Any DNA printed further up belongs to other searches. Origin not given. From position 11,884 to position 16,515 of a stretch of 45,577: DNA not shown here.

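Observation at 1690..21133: Non-canonical glycan assembly/export gene set around a PelB/BcsC-like TPR-porin, with no recognisable synthase, Wza or Wzc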

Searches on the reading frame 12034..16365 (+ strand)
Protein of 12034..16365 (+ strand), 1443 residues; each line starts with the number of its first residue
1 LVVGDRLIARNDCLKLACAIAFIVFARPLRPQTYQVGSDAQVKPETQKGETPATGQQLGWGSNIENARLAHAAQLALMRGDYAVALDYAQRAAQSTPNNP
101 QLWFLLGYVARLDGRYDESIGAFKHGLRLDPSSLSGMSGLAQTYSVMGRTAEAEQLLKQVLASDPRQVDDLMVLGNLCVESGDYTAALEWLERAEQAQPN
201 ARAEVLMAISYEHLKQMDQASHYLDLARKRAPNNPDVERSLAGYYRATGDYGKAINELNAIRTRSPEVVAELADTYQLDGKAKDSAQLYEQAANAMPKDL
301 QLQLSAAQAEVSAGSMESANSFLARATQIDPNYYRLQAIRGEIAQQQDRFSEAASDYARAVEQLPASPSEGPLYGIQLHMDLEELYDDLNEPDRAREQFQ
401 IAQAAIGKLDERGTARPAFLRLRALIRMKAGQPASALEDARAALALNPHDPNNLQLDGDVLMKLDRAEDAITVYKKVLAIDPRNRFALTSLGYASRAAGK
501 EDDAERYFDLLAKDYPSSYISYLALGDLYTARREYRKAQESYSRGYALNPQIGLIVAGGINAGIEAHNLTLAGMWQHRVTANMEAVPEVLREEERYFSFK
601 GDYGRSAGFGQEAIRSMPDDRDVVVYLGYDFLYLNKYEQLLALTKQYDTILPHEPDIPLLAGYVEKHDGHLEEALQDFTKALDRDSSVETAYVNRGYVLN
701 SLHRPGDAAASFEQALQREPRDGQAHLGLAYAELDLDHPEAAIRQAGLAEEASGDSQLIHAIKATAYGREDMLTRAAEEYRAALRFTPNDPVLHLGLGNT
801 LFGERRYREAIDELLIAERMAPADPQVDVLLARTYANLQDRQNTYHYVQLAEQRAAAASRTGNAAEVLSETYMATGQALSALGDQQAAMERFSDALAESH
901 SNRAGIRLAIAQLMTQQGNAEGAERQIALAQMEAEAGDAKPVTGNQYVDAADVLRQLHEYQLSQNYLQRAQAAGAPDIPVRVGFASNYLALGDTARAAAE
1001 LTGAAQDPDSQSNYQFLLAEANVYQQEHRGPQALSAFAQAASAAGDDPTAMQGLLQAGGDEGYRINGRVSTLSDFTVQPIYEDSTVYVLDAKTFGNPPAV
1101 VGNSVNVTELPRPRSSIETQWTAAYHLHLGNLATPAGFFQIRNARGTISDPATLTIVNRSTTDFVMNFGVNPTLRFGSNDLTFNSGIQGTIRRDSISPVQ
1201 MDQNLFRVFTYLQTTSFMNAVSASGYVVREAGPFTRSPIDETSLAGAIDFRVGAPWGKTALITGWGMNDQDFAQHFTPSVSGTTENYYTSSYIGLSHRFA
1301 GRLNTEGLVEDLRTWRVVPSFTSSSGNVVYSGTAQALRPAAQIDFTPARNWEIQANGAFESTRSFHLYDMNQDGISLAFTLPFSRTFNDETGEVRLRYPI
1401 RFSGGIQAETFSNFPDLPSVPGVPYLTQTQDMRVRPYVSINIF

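Call 4: search_protein_families(library=pfam, proteins=[window:12034-16365:+], max_evalue=0.01)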
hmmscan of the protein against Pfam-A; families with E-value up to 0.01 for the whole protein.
window:12034-16365:+ (1443 aa): 25 families
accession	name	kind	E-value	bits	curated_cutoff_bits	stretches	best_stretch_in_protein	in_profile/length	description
PF14559.12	TPR_19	-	1.7e-44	150.5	25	6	113-167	4-60/68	Tetratricopeptide repeat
PF07719.23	TPR_2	-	1.8e-41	137.3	27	2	101-132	2-33/34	Tetratricopeptide repeat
PF13428.12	TPR_14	-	7.1e-37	122.5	23.5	1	70-108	5-43/44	Tetratricopeptide repeat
PF13432.12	TPR_16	-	1.4e-34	118.5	32.7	5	73-132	4-63/65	Tetratricopeptide repeat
PF00515.34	TPR_1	-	1.3e-28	98.1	27.8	1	691-721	3-33/34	Tetratricopeptide repeat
PF13431.12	TPR_17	-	1.2e-23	81.8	24.4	1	89-119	2-32/34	Tetratricopeptide repeat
PF13414.12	TPR_11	-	1.3e-23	82.8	26.8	2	458-494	1-37/42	TPR repeat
PF13181.12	TPR_8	-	2.4e-23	80.7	25.7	0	101-132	2-33/34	Tetratricopeptide repeat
PF13424.12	TPR_12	-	5.9e-22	78.1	30.1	2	103-163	6-74/77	Tetratricopeptide repeat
PF23914.1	TPR_CcmH_CycH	-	8.5e-22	78.1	42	2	94-196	44-149/158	Cytochrome c-type biogenesis protein H TPR domain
PF12895.13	ANAPC3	-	1.4e-17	64.1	27.2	2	149-225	4-80/82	Anaphase-promoting complex, cyclosome, subunit 3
PF25062.1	ARM_TT21_N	-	4.3e-16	59.7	40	1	65-184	99-218/222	Tetratricopeptide repeat protein 21 N-terminal ARM repeat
PF13371.12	TPR_9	-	9.8e-12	45.2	35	0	316-368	11-63/73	Tetratricopeptide repeat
PF13429.12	TPR_15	-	2.1e-10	40.9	26.2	1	86-200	133-246/280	Tetratricopeptide repeat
PF25063.1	ARM_TT21_C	-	2.5e-10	41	35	1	304-361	99-156/209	Tetratricopeptide repeat protein 21 C-terminal ARM domain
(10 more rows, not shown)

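Call 7: search_protein_families(library=ncbifam, proteins=[window:12034-16365:+], max_evalue=0.1)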
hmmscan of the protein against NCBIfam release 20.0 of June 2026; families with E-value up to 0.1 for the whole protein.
window:12034-16365:+ (1443 aa): 31 families (the best 25 are shown)
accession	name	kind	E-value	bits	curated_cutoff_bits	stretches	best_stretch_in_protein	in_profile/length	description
TIGR02917.1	PEP_TPR_lipo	equivalog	2.7e-57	194.3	312.2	4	76-367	441-736/899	XrtA/PEP-CTERM system TPR-repeat protein PrsT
NF040959.1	MamA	equivalog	6.2e-40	136.8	200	7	141-288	44-195/204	magnetosome protein MamA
TIGR02521.1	type_IV_pilW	equivalog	1.1e-35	123.3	154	7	662-726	40-102/234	type IV pilus biogenesis/stability protein PilW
NF033920.0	C39_PA2778_fam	equivalog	7.9e-25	87.7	150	3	64-163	154-253/255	PA2778 family cysteine peptidase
TIGR02552.1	LcrH_SycD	equivalog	2.1e-23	82.5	104.8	3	77-164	29-116/136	SycD/LcrH family type III secretion system chaperone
TIGR03939.1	PGA_TPR_OMP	equivalog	5.6e-22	77.8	366.65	4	73-166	402-495/800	poly-beta-1,6 N-acetyl-D-glucosamine export porin PgaA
NF052415.1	T3SS_chap_SctY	equivalog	4.1e-20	72.3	70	3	137-205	9-79/106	type III secretion apparatus assembly chaperone SctY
NF033762.1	social_mot_Tgl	equivalog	2.5e-14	53.2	225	2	428-552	42-169/252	social motility TPR repeat lipoprotein Tgl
NF008757.0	PRK11788.1-5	equivalog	8.3e-14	51.5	363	2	140-279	186-328/388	lipopolysaccharide assembly protein LapB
TIGR00990.1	3a0801s09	subfamily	5e-12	45.2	757.25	2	423-550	371-498/615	mitochondrial import receptor subunit TOM70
NF047371.1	FlcA_CTERM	equivalog_domain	4.1e-11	42.1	300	3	689-844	399-526/646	periplasmic flagellar collar protein FlcA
TIGR02795.1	tol_pal_ybgF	equivalog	1.2e-10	42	90.1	0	457-518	45-109/119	tol-pal system protein YbgF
TIGR00540.1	TPR_hemY_coli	hypoth_equivalog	2.7e-10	39.6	142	4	422-508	297-382/385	heme biosynthesis-associated TPR protein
NF052400.1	M48_BAM_BepA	equivalog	1.1e-09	37.6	570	3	139-253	312-427/483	beta-barrel assembly-enhancing protease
NF008756.0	PRK11788.1-4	equivalog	1.1e-07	31.3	474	1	141-258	187-305/389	lipopolysaccharide assembly protein LapB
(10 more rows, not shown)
